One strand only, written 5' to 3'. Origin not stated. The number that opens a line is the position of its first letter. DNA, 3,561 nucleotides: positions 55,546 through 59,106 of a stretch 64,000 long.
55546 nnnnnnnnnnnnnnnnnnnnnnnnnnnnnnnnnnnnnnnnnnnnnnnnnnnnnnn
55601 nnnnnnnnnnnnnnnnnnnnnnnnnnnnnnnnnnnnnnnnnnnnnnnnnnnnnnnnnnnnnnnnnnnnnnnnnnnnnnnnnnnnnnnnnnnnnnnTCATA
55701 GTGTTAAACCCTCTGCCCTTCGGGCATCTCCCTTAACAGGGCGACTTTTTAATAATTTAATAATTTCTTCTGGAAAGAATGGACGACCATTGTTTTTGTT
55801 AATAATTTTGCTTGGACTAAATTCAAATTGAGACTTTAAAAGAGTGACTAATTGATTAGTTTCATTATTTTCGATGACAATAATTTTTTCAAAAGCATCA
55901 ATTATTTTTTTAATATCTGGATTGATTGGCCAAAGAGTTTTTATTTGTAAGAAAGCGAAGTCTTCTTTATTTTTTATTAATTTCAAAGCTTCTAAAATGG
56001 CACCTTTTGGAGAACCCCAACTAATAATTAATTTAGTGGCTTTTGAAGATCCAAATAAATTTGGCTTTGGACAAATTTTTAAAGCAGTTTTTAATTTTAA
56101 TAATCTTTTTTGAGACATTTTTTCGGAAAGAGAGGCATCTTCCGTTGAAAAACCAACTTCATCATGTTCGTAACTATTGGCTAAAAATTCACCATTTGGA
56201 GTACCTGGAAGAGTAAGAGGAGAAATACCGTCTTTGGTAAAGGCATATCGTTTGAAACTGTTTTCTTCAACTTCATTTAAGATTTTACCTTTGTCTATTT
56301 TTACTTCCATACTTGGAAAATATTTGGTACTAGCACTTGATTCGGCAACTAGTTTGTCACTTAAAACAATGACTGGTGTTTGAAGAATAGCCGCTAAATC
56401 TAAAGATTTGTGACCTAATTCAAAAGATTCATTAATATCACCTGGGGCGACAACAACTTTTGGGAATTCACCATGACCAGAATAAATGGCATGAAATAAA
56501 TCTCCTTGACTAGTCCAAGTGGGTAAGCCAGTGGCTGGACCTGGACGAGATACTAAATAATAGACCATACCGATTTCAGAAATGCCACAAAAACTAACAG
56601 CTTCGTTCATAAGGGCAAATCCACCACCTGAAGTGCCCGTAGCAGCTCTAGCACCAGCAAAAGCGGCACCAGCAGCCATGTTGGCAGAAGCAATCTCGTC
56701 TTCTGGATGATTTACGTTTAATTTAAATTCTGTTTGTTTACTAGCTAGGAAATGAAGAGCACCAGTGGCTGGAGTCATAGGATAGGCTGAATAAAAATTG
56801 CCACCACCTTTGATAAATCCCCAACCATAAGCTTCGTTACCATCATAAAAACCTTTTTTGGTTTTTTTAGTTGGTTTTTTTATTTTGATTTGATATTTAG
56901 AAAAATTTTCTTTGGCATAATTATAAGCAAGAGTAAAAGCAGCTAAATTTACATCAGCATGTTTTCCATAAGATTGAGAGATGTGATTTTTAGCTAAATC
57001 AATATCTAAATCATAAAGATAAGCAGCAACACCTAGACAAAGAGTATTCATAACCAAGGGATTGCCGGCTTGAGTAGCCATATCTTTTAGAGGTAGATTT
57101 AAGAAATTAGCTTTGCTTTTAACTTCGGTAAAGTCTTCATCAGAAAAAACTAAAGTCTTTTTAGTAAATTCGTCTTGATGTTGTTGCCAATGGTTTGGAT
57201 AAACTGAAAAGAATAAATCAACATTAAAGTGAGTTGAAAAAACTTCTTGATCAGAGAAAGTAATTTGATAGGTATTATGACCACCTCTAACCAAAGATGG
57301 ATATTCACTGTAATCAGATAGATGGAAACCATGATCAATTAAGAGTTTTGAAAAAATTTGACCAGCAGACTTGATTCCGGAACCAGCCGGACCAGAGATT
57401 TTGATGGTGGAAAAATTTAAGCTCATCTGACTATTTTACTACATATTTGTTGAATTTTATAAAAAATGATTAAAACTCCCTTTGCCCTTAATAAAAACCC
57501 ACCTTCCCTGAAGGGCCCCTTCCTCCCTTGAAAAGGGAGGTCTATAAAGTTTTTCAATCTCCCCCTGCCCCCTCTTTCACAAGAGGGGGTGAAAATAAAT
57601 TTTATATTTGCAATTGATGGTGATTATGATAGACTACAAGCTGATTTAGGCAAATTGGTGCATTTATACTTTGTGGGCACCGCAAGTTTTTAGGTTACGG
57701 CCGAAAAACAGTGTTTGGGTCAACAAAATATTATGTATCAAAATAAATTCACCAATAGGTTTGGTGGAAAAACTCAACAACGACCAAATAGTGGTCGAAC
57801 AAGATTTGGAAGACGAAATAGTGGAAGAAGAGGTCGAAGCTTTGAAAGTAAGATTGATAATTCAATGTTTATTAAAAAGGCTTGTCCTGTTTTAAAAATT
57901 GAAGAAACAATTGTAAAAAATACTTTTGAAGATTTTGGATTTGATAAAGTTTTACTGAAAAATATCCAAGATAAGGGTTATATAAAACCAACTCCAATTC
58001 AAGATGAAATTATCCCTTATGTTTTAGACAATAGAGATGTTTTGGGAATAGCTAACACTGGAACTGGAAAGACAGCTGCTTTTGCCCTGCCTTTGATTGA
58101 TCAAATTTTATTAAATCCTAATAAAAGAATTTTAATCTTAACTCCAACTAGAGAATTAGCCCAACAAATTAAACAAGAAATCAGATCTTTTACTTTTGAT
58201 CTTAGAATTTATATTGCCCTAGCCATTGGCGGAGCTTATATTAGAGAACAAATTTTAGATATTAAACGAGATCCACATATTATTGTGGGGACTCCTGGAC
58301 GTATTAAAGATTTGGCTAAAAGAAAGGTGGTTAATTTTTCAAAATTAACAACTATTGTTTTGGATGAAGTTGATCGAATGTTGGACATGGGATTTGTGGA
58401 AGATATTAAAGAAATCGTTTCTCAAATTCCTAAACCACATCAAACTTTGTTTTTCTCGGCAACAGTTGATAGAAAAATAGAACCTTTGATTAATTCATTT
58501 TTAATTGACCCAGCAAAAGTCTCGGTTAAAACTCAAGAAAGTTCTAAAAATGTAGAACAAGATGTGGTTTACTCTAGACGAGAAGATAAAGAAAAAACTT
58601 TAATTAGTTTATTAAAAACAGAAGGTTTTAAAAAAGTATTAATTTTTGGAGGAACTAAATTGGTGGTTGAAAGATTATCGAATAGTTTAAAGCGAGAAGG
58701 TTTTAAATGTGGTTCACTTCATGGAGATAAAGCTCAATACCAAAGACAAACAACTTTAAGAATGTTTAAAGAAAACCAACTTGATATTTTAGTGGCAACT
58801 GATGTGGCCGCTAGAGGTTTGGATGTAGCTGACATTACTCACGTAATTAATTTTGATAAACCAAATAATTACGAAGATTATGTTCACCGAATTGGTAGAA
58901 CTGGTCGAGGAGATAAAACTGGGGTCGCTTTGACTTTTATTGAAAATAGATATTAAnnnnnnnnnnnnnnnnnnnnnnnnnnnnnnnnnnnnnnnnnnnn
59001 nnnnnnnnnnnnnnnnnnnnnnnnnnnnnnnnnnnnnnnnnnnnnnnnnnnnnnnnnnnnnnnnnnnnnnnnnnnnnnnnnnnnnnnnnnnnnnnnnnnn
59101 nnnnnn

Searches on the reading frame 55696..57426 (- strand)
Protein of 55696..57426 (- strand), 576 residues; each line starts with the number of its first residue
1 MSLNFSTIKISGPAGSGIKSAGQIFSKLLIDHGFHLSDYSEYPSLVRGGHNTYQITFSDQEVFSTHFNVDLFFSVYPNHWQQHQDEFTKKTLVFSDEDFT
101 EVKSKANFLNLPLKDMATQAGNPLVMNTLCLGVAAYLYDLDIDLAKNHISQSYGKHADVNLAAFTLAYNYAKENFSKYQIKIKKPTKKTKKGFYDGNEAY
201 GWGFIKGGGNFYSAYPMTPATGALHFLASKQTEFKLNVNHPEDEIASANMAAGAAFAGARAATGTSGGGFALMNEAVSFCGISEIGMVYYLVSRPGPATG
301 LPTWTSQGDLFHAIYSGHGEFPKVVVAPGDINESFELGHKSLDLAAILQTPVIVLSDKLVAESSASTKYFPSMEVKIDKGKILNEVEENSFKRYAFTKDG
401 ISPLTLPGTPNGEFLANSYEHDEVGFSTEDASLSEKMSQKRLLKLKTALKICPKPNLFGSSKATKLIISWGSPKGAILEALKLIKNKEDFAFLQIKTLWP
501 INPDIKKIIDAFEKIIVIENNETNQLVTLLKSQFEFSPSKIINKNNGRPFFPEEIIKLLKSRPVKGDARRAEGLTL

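Call 77: search_protein_families(library=pfam, proteins=[window:55696-57426:-], max_evalue=0.001)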
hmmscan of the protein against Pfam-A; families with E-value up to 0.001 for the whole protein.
window:55696-57426:- (576 aa): 3 families
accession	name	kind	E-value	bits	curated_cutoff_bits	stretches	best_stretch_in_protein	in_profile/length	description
PF01855.24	POR_N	-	1.1e-42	146.7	27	1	205-431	4-222/231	Pyruvate flavodoxin/ferredoxin oxidoreductase, thiamine diP-bdg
PF01558.24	POR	-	4.2e-23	82.8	27.4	1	14-168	1-172/173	Pyruvate ferredoxin/flavodoxin oxidoreductase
PF17147.9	PFOR_II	-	0.00051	20.8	27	0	463-555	1-102/102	Pyruvate:ferredoxin oxidoreductase core domain II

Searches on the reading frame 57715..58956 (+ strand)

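Call 77: search_protein_families(library=pfam, proteins=[window:57715-58956:+], max_evalue=0.001)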
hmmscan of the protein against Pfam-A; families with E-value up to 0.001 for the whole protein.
window:57715-58956:+ (413 aa): 3 families
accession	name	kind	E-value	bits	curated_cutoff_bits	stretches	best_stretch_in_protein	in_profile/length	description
PF00270.35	DEAD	-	6.7e-49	166.3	26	1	93-256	1-165/167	DEAD/DEAH box helicase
PF00271.37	Helicase_C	-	1.8e-31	109.1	23.5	1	292-398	2-108/110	Helicase conserved C-terminal domain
PF04851.21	ResIII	-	2.1e-10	41.2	22.5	1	92-252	4-163/164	Type III restriction enzyme, res subunit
